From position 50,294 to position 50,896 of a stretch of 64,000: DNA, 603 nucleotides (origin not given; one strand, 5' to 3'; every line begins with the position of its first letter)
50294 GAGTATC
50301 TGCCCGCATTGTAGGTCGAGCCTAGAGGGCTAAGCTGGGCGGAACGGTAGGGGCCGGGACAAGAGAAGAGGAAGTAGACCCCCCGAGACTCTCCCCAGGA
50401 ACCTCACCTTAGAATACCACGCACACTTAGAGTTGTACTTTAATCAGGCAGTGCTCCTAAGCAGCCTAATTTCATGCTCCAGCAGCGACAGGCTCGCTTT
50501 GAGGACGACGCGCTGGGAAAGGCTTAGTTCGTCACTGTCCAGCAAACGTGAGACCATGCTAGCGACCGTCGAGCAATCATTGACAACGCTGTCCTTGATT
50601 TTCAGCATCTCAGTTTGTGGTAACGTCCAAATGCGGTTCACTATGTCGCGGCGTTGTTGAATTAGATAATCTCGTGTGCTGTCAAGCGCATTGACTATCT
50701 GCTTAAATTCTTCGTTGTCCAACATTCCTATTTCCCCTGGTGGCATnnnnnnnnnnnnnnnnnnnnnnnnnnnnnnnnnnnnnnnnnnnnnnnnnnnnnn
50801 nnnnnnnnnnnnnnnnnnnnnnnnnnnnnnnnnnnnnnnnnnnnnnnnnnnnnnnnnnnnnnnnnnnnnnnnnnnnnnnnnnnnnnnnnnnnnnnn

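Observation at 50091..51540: Lower-GC cargo cassette: Ras-like GTPase, tightly coupled small helical protein and convergent TM/zinc-ribbon protein (candidate undescribed conflict or defence module)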

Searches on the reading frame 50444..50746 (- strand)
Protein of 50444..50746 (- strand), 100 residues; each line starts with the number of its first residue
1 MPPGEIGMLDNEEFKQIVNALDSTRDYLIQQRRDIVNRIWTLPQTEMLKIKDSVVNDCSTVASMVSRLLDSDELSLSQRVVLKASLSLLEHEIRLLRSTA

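Call 3: search_protein_families(library=pfam, proteins=[window:50444-50746:-], max_evalue=0.1)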
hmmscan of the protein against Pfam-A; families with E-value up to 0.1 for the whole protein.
window:50444-50746:- (100 aa): 1 family
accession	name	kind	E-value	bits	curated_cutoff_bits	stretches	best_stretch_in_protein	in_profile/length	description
PF17435.7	CT_584-like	-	0.018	15.1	25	1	17-76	100-157/183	CT_584-like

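Call 4: search_protein_families(library=padloc, proteins=[window:50444-50746:-], max_evalue=0.1)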
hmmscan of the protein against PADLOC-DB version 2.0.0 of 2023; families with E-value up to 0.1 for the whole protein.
window:50444-50746:- (100 aa): 0 families

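Call 22: search_protein_families(library=phrogs, proteins=[window:50444-50746:-], max_evalue=0.01)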
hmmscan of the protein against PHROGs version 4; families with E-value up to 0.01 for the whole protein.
window:50444-50746:- (100 aa): 0 families

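Call 47: find_homologous_proteins(query=window:50444-50725:-, max_evalue=10)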
Query window:50444-50725:- (93 aa): 1 proteins with E <= 10 among 12 candidates.
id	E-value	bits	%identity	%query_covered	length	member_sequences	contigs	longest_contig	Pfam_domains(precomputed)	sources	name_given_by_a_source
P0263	1.0e-49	183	100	100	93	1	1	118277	-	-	-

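Call 54: search_protein_families(library=ncbifam, proteins=[window:50444-50725:-], max_evalue=0.01)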
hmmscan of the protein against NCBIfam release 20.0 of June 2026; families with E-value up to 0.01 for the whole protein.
window:50444-50725:- (93 aa): 0 families

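Call 79: predict_structure(protein=window:50444-50725:-)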
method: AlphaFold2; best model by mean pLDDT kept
length: 93 residues; sequences in the alignment: 1
mean_pLDDT: 89.7   pTM: 0.77
mean pLDDT of the five models: 89.7, 88.9, 87.6, 85.6, 81.5
residues with pLDDT >= 90: 59; 70-90: 33; 50-70: 1; < 50: 0
segments of 3 or more residues with pLDDT < 50: none
pLDDT, mean of each block of 10 residues (from residue 1): 89 91 86 82 91 93 93 94 92 74
secondary structure, 60 per line:
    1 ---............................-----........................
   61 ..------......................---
elements in order: H4-31 H37-62 H69-90

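Call 82: fold_search(model_id=the predicted structure, library=pdb)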
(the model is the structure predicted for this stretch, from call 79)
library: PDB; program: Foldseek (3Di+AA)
matches with E <= 10: 644; with E <= 0.001: 0
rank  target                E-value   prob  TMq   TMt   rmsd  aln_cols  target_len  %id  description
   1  8zah_B                6.6e-02  0.96  0.50  0.21   7.4        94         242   17  Crystal structure of the channel protein CorA from Campylobacter jejuni (released 2024-06-19)
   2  8zak_B                7.4e-02  0.80  0.37  0.18   7.0        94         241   18  Crystal structure of the channel protein CorA from Campylobacter jejuni in complex with Ni2+ (released 2024-06-19)
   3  3uun_B                8.9e-02  0.98  0.59  0.50   5.0       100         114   13  Crystal Structure of N-terminal first spectrin repeat of dystrophin (released 2012-09-19)
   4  5yny_A                1.1e-01  0.99  0.63  0.53   3.3        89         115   15  Structure of house dust mite allergen Der F 21 in PEG2KMME (released 2019-03-13)
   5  8zah_A                1.1e-01  0.60  0.35  0.18   7.7       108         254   18  Crystal structure of the channel protein CorA from Campylobacter jejuni (released 2024-06-19)
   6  8zak_A                1.1e-01  0.44  0.32  0.14   8.9       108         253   18  Crystal structure of the channel protein CorA from Campylobacter jejuni in complex with Ni2+ (released 2024-06-19)
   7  5yny_B                1.1e-01  1.00  0.67  0.56   3.0        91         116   12  Structure of house dust mite allergen Der F 21 in PEG2KMME (released 2019-03-13)
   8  5yny_C                1.2e-01  1.00  0.67  0.57   2.9        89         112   11  Structure of house dust mite allergen Der F 21 in PEG2KMME (released 2019-03-13)
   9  9had_A                1.3e-01  0.98  0.55  0.46   4.7        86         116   14  Der f 21 dust mite allergen with computationally designed DerF21_b10 binder (released 2024-12-18)
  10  1x79_A                2.0e-01  0.99  0.61  0.68   3.2        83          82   12  Crystal structure of human GGA1 GAT domain complexed with the GAT-binding domain of Rabaptin5 (released 2004-10-12)
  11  3uul_B                2.0e-01  0.87  0.51  0.43   5.1       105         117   11  Crystal Structure of first N-terminal utrophin spectrin repeat (released 2012-09-19)
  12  3lg7_A                2.0e-01  0.80  0.47  0.36   7.2        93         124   15  Crystal structure of HIV epitope-scaffold 4E10_S0_1EZ3A_002_C (released 2010-09-22)
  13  9had_B                2.2e-01  0.98  0.65  0.56   3.2        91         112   12  Der f 21 dust mite allergen with computationally designed DerF21_b10 binder (released 2024-12-18)
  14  3uum_A                2.2e-01  0.93  0.58  0.46   6.0        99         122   15  Crystal Structure of N-terminal first spectrin repeat of utrophin (released 2012-09-19)
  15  9rgz_B                2.4e-01  0.75  0.41  0.40   9.3        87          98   14  X-ray crystal structure of a de novo designed single-chain antiparallel 3-helix coiled-coil bundle, sc-apCC3-CW-2NTT (released 2025-09-03)
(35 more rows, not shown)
